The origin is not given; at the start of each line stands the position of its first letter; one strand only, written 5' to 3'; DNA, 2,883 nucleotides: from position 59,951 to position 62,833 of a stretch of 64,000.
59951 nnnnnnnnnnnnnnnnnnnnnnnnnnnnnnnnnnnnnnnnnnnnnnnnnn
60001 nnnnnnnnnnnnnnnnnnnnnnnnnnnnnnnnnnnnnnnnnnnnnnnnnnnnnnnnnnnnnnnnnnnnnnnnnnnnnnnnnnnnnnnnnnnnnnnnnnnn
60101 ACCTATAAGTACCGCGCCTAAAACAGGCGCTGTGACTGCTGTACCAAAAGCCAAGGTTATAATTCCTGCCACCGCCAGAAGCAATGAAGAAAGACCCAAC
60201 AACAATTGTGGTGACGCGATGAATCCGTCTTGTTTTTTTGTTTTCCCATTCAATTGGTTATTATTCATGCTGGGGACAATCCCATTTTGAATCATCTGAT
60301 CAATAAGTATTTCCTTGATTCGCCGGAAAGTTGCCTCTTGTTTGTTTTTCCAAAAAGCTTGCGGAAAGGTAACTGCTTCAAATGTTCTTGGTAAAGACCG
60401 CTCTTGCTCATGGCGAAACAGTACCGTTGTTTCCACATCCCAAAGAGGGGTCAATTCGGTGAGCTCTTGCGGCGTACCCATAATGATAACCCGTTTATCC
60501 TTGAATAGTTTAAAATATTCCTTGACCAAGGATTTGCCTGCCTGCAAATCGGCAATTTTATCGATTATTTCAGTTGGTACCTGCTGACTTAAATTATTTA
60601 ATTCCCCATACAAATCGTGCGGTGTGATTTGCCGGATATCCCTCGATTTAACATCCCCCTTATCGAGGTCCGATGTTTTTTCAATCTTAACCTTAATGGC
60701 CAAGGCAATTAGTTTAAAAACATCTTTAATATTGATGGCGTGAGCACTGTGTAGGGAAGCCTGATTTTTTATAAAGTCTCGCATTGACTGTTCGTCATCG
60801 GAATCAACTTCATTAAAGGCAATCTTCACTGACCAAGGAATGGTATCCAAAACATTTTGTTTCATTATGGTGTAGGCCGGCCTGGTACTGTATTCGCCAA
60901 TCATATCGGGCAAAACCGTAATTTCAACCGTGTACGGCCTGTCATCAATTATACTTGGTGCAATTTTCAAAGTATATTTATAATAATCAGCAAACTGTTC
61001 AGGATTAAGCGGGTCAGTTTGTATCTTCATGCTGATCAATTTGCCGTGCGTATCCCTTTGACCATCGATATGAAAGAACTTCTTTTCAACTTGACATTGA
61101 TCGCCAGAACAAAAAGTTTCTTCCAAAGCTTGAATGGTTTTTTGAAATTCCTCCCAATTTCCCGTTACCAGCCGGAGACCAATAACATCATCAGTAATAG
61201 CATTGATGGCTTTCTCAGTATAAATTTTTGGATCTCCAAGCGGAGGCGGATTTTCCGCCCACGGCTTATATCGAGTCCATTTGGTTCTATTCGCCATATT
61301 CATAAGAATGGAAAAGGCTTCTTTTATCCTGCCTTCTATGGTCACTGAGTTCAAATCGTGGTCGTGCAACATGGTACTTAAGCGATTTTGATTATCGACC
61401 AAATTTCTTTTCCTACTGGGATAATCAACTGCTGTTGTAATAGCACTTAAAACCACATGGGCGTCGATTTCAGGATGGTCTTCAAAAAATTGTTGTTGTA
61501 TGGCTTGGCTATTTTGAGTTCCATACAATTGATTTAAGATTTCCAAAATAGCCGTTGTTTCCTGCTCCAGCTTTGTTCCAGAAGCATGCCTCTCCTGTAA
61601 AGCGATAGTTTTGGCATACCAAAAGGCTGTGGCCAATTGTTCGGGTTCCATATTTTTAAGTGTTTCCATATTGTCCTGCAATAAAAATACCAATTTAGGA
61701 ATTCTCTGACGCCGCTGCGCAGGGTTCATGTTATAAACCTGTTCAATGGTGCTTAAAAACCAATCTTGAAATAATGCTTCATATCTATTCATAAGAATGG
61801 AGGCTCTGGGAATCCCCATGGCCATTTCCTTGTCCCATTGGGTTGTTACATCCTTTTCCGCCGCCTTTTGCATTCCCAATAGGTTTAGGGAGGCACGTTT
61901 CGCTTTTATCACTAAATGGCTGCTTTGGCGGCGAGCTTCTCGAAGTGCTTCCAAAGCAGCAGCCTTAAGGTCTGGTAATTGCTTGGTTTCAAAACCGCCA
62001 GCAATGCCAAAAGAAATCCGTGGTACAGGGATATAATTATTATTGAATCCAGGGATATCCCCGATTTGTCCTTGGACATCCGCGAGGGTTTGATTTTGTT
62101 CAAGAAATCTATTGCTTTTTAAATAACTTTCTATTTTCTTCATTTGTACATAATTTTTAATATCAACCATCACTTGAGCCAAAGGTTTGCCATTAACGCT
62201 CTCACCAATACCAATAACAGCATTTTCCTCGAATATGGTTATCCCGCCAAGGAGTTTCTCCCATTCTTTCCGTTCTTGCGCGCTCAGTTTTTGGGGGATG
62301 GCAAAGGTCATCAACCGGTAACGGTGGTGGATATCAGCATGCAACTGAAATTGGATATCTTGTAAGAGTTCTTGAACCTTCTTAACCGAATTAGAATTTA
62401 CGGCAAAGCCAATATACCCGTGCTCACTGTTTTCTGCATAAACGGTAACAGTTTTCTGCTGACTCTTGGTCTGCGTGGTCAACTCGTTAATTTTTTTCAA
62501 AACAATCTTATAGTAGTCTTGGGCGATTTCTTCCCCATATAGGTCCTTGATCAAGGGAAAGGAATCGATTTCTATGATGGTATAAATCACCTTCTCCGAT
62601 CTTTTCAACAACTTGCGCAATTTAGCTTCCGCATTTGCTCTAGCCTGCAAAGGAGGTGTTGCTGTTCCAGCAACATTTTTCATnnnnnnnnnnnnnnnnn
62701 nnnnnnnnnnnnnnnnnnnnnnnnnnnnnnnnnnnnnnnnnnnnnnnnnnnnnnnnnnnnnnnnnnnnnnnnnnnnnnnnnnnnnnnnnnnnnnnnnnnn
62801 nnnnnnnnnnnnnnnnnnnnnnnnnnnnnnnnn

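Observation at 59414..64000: Second giant membrane protein: HExxH site, cyclase-like and RelA/SpoT-like nucleotidyltransferase-like regions, with an AT-rich central core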

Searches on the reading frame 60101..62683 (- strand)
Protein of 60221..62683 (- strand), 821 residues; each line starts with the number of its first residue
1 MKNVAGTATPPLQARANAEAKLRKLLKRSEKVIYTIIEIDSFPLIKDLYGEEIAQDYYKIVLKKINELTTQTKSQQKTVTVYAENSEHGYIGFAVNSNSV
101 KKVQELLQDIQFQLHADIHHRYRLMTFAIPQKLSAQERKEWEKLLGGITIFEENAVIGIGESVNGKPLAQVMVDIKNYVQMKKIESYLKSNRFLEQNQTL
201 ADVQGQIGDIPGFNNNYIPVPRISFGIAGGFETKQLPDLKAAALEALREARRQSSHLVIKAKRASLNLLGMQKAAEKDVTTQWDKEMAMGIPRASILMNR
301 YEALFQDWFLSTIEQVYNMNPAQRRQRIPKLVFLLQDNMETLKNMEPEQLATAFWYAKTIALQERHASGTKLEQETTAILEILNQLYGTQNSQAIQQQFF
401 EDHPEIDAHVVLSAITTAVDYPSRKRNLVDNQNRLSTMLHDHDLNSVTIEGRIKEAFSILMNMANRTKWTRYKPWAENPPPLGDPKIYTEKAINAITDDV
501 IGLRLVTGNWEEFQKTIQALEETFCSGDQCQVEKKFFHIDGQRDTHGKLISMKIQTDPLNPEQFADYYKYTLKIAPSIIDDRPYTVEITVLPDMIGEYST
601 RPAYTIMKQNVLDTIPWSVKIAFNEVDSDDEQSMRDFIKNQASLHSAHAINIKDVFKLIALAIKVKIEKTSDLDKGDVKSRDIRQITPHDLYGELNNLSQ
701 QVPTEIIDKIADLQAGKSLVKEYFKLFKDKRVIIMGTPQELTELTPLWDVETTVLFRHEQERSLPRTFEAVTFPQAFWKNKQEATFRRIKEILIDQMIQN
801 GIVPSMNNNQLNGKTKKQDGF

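Call 41: predict_structure(protein=window:60221-62683:-)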
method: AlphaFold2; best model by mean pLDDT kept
length: 821 residues; sequences in the alignment: 1
mean_pLDDT: 41.2   pTM: 0.26
mean pLDDT of the five models: 41.2, 36.5, 34.6, 33.8, 33.0
residues with pLDDT >= 90: 0; 70-90: 7; 50-70: 161; < 50: 653
segments of 3 or more residues with pLDDT < 50: 1-14, 25-30, 47-49, 73-77, 79-82, 116-133, 141-301, 388-720, 726-821
pLDDT, mean of each block of 10 residues (from residue 1): 30 49 50 53 47 59 61 48 53 53 56 47 42 50 38 31 29 32 38 38 38 31 29 34 35 32 32 37 38 34 56 63 67 56 63 58 53 62 56 36 34 32 32 35 33 38 33 35 33 35 33 40 35 36 33 39 39 33 36 34 33 36 36 41 36 45 44 36 43 44 41 41 46 41 43 36 34 37 39 42 36 36 23
secondary structure, 60 per line:
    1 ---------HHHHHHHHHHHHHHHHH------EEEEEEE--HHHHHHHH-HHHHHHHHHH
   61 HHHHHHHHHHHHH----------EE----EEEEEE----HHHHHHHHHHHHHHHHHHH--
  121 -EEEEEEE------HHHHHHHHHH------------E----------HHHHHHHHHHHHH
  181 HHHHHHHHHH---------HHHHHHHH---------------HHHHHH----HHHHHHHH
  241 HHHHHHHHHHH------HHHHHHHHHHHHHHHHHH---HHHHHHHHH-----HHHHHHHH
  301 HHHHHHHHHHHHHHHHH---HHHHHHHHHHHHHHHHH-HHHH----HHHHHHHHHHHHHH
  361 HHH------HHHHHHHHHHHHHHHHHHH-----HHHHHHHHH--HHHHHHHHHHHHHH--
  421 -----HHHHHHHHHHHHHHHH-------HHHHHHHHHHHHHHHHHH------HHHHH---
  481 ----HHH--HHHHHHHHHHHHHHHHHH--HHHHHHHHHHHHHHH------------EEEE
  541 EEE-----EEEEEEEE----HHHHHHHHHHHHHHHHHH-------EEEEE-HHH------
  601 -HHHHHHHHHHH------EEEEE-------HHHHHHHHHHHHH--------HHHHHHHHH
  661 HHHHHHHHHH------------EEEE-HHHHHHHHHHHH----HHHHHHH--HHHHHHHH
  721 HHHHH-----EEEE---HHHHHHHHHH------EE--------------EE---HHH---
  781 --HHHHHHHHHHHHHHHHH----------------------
elements in order (helices of 4 or more, strands of 3 or more residues): H10-26 E33-39 H42-49 H51-73 E90-95 H100-118 E122-128 H135-144 H168-190 H200-207 H223-228 H233-251 H258-275 H279-287 H293-317 H321-337 H339-342 H347-363 H370-388 H394-402 H405-418 H426-441 H449-466 H473-477 H490-507 H510-524 E537-543 E549-556 H561-578 E586-590 H602-612 E619-623 H631-643 H652-670 E683-686 H688-699 H704-710 H713-725 E731-734 H738-747 H783-799

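Call 47: search_protein_families(library=pfam, alignment_id=A2, max_evalue=1)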
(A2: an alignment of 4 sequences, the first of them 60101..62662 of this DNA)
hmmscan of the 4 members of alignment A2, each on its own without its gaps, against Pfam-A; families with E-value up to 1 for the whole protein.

A. member 1, window:60101-62662:- (854 aa): 2 families
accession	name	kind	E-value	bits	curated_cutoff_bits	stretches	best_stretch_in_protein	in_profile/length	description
PF00990.26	GGDEF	-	0.018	15.3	23.8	1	7-64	11-72/161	Diguanylate cyclase, GGDEF domain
PF04551.19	GcpE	-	0.21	11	32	1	62-124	24-89/343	GcpE protein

B. families by the number of members that match (of 4 scanned): 8 families
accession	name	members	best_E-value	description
PF02224.24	Cytidylate_kin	3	2.1e-15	Cytidylate kinase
PF13189.12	Cytidylate_kin2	3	0.015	Cytidylate kinase-like family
PF00990.26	GGDEF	1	0.018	Diguanylate cyclase, GGDEF domain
PF13191.12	AAA_16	1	0.073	AAA ATPase domain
PF07728.20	AAA_5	1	0.14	AAA domain (dynein-related subfamily)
PF13207.12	AAA_17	1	0.17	AAA domain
PF04551.19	GcpE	1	0.21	GcpE protein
PF03366.22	YEATS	1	0.22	YEATS family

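Call 48: search_solved_structures(query=A2, max_evalue=10, show_alignments=3)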
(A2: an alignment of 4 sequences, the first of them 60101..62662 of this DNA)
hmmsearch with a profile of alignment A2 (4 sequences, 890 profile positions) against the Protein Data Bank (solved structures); distinct sequences matched with E-value up to 10: 9.
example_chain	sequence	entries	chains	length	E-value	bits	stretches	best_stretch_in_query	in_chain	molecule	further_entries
3r20_A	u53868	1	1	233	1.6e-07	33.1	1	626-790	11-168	Cytidylate kinase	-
3r8c_A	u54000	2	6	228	1.1e-05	27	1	626-788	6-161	Cytidylate kinase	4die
2h92_A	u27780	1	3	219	0.00036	22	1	626-784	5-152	Cytidylate kinase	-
37fc_A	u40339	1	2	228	0.00052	21.5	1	626-788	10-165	Cytidylate kinase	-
4e22_A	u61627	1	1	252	0.00053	21.4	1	622-784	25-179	Cytidylate kinase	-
1cke_A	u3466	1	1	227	0.0057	18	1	623-783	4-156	PROTEIN (CYTIDINE MONOPHOSPHATE KINASE)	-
1kdo_A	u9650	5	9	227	0.0061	17.9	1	623-783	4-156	CYTIDYLATE KINASE | PROTEIN (CYTIDINE MONOPHOSPHATE KINASE)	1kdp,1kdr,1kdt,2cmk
2fem_A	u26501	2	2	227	0.0061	17.9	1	623-783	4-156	Cytidylate kinase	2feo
9up5_A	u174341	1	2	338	0.023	16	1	338-454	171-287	Lipopolysaccharide assembly protein B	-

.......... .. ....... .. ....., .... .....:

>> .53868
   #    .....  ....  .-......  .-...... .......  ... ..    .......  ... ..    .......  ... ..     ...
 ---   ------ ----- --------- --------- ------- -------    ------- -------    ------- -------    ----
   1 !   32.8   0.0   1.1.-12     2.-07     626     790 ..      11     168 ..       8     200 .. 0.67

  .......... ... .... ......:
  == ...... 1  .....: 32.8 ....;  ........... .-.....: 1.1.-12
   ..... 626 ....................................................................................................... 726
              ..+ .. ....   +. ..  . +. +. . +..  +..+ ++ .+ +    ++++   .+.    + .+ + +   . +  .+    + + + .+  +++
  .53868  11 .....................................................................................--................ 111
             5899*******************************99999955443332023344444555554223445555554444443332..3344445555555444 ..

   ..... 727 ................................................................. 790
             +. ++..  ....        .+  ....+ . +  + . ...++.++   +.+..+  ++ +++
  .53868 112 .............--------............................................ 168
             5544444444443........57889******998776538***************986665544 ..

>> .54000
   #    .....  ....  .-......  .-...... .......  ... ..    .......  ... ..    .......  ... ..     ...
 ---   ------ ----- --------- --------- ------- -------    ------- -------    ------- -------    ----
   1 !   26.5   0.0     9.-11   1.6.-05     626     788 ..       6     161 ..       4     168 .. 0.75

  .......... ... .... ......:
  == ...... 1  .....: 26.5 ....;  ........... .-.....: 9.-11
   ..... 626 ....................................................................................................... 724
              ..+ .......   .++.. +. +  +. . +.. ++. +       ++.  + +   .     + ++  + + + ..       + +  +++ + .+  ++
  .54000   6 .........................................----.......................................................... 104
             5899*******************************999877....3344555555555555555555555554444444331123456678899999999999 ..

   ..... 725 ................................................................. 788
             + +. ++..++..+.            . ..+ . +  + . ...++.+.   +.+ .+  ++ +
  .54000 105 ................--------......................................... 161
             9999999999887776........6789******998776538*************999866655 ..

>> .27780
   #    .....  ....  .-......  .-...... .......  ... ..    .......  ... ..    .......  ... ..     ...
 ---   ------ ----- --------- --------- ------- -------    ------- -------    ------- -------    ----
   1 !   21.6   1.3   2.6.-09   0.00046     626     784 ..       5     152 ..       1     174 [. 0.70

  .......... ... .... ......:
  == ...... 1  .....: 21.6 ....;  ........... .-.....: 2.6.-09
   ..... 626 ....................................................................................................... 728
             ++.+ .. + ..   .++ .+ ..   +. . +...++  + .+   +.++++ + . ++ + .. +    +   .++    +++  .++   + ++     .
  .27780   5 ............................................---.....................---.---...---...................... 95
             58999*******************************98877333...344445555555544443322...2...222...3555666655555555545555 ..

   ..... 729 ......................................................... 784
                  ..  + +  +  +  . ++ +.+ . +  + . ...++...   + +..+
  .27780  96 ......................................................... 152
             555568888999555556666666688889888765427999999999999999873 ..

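Call 49: find_homologous_proteins(query=A2, max_evalue=0.001)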
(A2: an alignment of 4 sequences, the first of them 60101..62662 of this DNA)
Query A2 (4 sequences): 8000 candidates shared short words with the query, none scored E <= 0.001.

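Call 57: find_related_loci(query=A2, collection=genome_contigs, flank=10000)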
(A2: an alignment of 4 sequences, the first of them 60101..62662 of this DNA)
Query A2 (854 aa) in genome_contigs; peptide patterns used: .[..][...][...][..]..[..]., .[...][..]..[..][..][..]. (x = any residue, [..] = any of these).
150 stretches matched a pattern; 4 encode a relative of the query (tblastn E <= 1e-3); 4 distinct loci.
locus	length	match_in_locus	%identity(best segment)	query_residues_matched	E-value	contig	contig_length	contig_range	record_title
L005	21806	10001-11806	24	8-615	3e-37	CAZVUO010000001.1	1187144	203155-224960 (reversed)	MAG TPA_asm: uncultured bacterium isolate binchicken_co22_256 genome assembly, contig: NODE_1_length_1187144_cov_874.612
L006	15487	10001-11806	22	9-615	6e-32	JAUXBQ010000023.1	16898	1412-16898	MAG: candidate division FCPU426 bacterium isolate CSMAG_2803 CSMAG_2803_k117_3216912_length_16898_cov_7.0000, whole geno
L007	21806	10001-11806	24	8-615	4e-39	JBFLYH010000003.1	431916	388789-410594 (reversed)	MAG: candidate division FCPU426 bacterium isolate MAG080 MAG080_3, whole genome shotgun sequence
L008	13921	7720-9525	20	7-615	5e-23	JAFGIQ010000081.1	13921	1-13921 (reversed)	MAG: candidate division FCPU426 bacterium isolate Zod_Metabat.219 k87_3959496, whole genome shotgun sequence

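Call 108: search_protein_families(library=pfam, proteins=[L007:13948-20691:+, L006:704-3529:+], max_evalue=0.001)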
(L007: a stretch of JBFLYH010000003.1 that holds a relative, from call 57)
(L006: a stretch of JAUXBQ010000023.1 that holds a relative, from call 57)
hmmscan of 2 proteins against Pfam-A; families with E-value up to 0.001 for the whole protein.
L007:13948-20691:+ (2248 aa): 0 families

L006:704-3529:+ (942 aa): 0 families

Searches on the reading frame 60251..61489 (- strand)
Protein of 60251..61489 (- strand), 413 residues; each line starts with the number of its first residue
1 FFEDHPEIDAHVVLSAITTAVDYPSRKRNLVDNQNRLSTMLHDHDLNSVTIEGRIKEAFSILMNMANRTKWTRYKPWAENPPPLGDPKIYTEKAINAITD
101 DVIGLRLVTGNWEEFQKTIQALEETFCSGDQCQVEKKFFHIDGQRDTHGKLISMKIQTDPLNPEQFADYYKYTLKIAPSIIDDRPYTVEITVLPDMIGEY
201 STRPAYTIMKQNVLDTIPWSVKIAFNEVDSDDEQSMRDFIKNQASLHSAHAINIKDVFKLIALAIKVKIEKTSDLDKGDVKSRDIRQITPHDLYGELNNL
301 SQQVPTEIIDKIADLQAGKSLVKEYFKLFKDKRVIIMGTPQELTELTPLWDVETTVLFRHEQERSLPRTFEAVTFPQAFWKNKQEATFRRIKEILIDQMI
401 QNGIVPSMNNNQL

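Call 58: predict_structure(alignment_id=A3)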
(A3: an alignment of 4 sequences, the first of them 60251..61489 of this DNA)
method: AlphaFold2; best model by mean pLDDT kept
length: 413 residues; sequences in the alignment: 4
mean_pLDDT: 49.5   pTM: 0.41
mean pLDDT of the five models: 49.5, 47.0, 45.6, 41.1, 40.8
residues with pLDDT >= 90: 0; 70-90: 72; 50-70: 93; < 50: 248
segments of 3 or more residues with pLDDT < 50: 19-25, 32-112, 132-172, 176-217, 297-299, 351-413
pLDDT, mean of each block of 10 residues (from residue 1): 56 52 48 44 36 28 35 38 38 33 36 53 53 47 34 37 45 45 39 38 28 45 56 56 57 83 76 59 83 59 71 87 85 69 71 45 32 36 38 39 29 26
secondary structure, 60 per line:
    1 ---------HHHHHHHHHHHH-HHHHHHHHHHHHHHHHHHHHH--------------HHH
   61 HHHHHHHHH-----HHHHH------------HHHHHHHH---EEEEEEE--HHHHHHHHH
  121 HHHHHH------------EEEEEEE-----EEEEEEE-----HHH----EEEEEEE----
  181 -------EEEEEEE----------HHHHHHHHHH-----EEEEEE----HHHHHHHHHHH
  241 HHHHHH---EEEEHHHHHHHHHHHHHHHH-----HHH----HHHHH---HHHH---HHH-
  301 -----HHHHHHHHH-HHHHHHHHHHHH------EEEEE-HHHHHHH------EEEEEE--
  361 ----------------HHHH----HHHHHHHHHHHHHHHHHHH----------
elements in order: H10-21 H23-43 H58-69 H75-79 H92-99 E103-109 H112-126 E139-145 E151-157 E170-176 E188-194 H205-214 E220-225 H230-246 E250-253 H254-269 H282-286 H290-293 H306-314 H316-327 E334-338 H340-346 E353-358 H377-380 H385-403

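Call 113: find_related_loci(query=A3, collection=metagenome_contigs, flank=3000)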
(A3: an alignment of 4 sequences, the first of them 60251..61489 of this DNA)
Query A3 (413 aa) in metagenome_contigs; peptide patterns used: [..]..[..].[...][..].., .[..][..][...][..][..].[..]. (x = any residue, [..] = any of these).
361 stretches matched a pattern, but none encodes a relative of the query by tblastn (E <= 1e-3).

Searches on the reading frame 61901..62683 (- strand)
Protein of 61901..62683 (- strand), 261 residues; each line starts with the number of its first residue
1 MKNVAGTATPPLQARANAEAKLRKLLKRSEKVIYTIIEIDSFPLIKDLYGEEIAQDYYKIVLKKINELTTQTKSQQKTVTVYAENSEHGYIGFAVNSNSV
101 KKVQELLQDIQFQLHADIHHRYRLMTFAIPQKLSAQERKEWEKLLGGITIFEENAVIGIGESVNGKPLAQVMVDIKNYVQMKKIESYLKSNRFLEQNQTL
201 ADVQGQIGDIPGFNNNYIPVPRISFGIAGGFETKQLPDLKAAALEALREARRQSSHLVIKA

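Call 28: search_protein_families(library=pfam, proteins=[window:61901-62683:-], max_evalue=10)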
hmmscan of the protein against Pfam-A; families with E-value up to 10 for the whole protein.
window:61901-62683:- (261 aa): 4 families
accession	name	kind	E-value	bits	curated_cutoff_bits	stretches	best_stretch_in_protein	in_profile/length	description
PF00990.26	GGDEF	-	0.00053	20.2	23.8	1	14-71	11-72/161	Diguanylate cyclase, GGDEF domain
PF04551.19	GcpE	-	0.041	13.3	32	1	69-131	24-89/343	GcpE protein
PF19163.5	DUF5845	-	0.052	13.9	28.5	1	60-106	1-47/80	Family of unknown function (DUF5845)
PF24090.1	DUF7375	-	0.098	13.4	27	1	168-208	56-96/118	Family of unknown function (DUF7375)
